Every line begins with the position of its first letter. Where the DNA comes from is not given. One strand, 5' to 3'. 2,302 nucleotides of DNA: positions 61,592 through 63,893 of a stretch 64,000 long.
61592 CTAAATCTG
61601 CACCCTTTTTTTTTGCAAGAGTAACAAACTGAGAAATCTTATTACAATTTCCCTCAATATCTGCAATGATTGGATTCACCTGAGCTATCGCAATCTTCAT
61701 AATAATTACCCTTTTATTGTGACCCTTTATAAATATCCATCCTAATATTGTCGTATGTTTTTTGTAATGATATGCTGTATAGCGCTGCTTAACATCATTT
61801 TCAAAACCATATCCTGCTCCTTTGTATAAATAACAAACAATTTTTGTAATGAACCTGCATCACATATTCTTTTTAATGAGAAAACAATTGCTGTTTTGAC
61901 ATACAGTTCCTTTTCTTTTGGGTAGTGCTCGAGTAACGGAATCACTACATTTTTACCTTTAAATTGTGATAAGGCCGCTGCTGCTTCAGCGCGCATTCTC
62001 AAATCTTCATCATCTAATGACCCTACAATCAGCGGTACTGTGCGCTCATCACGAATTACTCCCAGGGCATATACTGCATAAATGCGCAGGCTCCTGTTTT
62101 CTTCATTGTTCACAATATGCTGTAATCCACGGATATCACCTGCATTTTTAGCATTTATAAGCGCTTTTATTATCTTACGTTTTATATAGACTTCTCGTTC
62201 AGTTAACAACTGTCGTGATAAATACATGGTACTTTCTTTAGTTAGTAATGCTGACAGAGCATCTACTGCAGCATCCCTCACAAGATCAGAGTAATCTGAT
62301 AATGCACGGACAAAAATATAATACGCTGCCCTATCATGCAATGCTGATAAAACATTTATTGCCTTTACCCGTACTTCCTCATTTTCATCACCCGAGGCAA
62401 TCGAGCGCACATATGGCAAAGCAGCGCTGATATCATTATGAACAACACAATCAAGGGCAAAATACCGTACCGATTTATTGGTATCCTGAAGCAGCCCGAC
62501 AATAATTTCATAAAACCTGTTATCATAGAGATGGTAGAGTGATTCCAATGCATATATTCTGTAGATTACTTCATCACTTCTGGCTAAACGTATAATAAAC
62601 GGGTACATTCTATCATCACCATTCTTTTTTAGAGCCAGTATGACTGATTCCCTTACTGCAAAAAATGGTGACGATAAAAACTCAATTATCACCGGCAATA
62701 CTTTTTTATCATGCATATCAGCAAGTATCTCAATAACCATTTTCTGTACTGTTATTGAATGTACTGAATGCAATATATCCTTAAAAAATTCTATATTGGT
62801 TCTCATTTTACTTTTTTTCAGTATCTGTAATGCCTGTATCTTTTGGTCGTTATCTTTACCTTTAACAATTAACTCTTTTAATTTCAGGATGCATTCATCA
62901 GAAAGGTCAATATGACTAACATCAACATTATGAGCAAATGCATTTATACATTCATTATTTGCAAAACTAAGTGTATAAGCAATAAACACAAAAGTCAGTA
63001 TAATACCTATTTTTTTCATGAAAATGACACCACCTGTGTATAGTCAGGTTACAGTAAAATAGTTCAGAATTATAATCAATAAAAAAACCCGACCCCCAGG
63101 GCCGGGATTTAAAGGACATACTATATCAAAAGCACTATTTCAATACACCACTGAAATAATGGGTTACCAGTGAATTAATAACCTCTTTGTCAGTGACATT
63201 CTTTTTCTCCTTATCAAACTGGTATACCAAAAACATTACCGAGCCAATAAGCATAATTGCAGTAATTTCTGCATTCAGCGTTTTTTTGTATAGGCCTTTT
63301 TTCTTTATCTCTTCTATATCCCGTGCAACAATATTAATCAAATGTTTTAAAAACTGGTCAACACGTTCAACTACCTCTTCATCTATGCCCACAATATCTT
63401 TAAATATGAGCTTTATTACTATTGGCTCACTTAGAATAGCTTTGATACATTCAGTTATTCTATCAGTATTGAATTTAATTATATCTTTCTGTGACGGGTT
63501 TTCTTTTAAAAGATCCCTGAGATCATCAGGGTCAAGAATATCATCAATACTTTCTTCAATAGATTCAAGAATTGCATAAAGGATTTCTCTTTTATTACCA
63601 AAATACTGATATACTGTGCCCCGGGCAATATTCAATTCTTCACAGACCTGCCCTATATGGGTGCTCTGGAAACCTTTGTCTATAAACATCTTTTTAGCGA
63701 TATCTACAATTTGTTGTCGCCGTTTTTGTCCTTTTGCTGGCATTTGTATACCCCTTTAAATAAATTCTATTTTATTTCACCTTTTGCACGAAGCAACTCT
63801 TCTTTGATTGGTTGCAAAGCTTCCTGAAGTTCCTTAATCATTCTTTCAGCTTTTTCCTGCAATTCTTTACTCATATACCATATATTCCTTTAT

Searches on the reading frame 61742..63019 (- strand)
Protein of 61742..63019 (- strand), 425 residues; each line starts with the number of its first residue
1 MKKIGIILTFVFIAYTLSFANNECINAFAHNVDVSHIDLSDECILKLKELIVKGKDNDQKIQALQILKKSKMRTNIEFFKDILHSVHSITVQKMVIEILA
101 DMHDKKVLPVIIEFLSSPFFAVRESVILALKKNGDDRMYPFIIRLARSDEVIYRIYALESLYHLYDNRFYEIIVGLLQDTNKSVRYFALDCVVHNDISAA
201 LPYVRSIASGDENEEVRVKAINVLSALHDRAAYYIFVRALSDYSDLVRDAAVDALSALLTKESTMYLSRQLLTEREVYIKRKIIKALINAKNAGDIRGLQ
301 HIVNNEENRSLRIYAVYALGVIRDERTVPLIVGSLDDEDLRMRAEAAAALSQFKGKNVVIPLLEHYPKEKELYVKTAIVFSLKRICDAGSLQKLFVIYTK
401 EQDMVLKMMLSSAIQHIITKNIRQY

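Call 48: search_protein_families(library=pfam, proteins=[window:61742-63019:-], max_evalue=0.0001)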
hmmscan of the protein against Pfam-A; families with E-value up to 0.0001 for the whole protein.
window:61742-63019:- (425 aa): 4 families
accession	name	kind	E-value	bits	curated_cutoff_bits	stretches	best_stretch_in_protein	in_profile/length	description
PF13646.12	HEAT_2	-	2e-41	140.6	27.7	4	299-383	4-88/88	HEAT repeats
PF02985.28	HEAT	-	5.9e-19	66.8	23.5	0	171-193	3-25/31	HEAT repeat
PF03130.22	HEAT_PBS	-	4.2e-14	51.9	20.9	0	311-337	1-27/27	PBS lyase HEAT-like repeat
PF13513.12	HEAT_EZ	-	4.8e-08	33.8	27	0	236-258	33-55/55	HEAT-like repeat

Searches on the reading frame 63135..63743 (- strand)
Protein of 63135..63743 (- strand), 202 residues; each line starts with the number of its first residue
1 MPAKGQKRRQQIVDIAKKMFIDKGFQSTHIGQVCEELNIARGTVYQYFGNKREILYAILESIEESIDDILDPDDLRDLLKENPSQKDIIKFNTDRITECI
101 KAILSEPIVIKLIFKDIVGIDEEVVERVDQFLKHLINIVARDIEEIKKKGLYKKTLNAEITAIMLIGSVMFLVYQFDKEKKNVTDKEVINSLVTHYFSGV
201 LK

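Call 48: search_protein_families(library=pfam, proteins=[window:63135-63743:-], max_evalue=0.0001)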
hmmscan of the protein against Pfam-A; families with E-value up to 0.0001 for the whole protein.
window:63135-63743:- (202 aa): 1 family
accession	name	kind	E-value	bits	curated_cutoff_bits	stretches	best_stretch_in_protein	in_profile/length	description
PF00440.29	TetR_N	-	1.4e-11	44.4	24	1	12-57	1-46/47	Bacterial regulatory proteins, tetR family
